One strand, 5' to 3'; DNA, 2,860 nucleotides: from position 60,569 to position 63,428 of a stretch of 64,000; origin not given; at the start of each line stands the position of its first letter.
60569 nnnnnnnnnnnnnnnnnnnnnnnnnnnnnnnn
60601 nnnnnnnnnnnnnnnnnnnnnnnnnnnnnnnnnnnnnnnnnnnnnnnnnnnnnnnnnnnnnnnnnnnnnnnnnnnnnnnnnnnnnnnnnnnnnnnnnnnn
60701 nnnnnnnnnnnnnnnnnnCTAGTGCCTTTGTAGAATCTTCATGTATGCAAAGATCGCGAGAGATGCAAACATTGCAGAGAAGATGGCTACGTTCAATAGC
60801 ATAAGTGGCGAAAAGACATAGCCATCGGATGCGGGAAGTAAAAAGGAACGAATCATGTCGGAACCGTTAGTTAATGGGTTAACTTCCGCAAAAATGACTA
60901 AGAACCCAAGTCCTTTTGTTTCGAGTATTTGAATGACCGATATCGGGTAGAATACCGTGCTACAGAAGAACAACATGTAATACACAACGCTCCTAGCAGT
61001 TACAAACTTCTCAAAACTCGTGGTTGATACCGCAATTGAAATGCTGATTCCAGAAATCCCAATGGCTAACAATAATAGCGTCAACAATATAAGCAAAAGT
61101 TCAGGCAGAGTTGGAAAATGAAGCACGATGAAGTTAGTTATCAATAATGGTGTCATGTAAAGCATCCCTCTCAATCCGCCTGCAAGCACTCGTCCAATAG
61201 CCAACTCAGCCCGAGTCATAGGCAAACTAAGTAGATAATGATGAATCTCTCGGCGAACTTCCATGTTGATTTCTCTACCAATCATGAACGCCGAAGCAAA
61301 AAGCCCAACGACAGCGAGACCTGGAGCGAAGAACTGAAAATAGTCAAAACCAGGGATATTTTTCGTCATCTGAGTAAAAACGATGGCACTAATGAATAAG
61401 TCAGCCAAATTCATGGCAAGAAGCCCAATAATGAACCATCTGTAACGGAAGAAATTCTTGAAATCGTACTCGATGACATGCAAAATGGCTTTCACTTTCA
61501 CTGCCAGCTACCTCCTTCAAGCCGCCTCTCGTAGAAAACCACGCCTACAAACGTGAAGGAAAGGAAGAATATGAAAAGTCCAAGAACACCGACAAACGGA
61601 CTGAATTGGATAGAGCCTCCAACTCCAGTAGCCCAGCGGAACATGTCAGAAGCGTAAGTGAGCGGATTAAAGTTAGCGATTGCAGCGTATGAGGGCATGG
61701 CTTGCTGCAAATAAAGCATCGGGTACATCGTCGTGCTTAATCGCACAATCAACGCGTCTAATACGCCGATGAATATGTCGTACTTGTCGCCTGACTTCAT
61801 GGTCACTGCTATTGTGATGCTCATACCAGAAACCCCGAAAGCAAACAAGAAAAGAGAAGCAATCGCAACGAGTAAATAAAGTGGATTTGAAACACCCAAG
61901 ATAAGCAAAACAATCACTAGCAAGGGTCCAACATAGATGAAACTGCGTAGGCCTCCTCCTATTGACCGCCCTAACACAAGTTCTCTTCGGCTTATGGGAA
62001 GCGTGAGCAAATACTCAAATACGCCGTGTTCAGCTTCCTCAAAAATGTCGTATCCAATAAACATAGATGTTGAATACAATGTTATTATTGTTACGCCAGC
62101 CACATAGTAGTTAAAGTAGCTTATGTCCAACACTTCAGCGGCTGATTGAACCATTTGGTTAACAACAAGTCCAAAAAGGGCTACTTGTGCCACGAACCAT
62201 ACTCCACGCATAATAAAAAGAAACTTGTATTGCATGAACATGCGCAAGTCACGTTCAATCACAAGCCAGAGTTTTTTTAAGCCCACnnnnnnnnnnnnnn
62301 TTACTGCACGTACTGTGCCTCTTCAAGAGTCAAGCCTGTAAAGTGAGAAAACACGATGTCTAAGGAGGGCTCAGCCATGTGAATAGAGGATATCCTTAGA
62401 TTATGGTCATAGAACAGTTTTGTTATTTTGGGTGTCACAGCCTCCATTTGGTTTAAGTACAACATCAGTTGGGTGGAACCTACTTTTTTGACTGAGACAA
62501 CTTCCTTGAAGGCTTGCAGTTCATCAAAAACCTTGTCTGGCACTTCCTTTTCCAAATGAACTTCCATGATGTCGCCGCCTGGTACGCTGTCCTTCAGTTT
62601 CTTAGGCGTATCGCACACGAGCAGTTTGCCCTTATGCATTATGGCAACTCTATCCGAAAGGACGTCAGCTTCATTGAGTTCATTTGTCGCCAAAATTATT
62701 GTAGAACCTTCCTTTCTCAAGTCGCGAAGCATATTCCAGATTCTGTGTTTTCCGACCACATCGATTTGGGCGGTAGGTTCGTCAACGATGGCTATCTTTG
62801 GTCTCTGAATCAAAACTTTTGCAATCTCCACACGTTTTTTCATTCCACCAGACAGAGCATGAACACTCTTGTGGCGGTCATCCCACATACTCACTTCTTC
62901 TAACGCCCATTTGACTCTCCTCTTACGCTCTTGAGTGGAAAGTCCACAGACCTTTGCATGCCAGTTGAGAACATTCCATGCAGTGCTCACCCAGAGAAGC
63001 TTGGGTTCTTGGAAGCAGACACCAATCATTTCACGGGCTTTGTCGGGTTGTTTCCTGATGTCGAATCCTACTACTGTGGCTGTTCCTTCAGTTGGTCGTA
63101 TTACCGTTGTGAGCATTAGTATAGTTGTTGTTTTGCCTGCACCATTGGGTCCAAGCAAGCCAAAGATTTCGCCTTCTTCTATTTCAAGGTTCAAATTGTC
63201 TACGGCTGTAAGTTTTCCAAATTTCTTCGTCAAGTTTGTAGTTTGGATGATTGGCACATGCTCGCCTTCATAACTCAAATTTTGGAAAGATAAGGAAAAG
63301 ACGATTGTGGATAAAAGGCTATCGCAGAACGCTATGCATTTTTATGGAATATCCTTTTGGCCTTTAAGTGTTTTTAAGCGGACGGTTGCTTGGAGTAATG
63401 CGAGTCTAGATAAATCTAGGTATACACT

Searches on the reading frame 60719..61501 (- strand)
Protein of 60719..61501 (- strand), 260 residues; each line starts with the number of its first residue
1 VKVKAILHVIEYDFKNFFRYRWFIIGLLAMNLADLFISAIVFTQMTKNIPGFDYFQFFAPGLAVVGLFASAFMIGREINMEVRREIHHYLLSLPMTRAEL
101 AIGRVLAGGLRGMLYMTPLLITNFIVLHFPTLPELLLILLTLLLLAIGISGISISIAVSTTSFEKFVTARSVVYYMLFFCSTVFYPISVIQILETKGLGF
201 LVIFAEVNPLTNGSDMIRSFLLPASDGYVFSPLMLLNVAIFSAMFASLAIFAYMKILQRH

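Call 43: search_protein_families(library=pfam, proteins=[window:60719-61501:-], max_evalue=0.01)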
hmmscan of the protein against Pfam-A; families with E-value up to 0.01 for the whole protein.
window:60719-61501:- (260 aa): 2 families
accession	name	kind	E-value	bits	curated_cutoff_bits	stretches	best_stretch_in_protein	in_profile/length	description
PF01061.29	ABC2_membrane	-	1.8e-12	47.7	26.9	1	7-219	4-208/211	ABC-2 type transporter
PF12698.13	ABC2_membrane_3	-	1.3e-07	31.5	31.6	1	44-246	150-339/347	ABC-2 family transporter protein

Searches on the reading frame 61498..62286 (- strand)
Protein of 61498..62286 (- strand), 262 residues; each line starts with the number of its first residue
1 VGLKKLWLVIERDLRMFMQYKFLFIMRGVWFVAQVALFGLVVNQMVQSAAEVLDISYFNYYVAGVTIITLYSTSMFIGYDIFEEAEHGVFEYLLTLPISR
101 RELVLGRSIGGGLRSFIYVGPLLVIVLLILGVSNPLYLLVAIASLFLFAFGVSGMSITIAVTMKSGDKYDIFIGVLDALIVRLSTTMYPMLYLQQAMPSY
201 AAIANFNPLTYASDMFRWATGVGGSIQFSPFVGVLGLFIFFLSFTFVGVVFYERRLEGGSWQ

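Call 43: search_protein_families(library=pfam, proteins=[window:61498-62286:-], max_evalue=0.01)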
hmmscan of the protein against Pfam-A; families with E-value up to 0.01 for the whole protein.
window:61498-62286:- (262 aa): 3 families
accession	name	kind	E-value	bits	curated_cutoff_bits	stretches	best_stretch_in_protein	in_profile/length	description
PF12698.13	ABC2_membrane_3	-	3.1e-10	40.1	31.6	1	56-242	159-341/347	ABC-2 family transporter protein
PF12679.13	ABC2_membrane_2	-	7e-06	25.9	27.2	1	74-159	82-165/283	ABC-2 family transporter protein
PF12730.13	ABC2_membrane_4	-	6.8e-05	23.4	27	1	21-151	13-150/179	ABC-2 family transporter protein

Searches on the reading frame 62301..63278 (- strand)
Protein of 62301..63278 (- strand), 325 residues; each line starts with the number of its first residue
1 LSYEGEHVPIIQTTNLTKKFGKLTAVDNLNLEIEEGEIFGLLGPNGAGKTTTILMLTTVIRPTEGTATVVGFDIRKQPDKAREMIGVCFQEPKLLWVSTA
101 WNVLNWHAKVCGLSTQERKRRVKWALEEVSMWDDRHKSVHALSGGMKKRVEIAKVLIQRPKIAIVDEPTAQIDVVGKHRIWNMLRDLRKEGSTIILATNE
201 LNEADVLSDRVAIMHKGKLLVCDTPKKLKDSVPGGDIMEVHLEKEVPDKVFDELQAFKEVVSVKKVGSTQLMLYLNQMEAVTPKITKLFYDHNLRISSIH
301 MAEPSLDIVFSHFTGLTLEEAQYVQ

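Call 43: search_protein_families(library=pfam, proteins=[window:62301-63278:-], max_evalue=0.01)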
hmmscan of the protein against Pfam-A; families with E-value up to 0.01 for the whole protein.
window:62301-63278:- (325 aa): 4 families
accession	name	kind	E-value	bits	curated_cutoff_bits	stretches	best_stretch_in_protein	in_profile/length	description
PF00005.33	ABC_tran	-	7.2e-33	114.5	25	1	27-170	2-137/137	ABC transporter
PF13732.12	DrrA1-3_C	-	0.00016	22.8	27.4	1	224-311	2-78/81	ATP-binding protein DrrA1-3-like, C-terminal domain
PF02702.23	KdpD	-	0.00095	19.1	26.1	0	112-211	38-134/210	Osmosensitive K+ channel His kinase sensor domain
PF13304.12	AAA_21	-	0.0089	16.6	27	0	38-54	1-17/304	AAA domain, putative AbiEii toxin, Type IV TA system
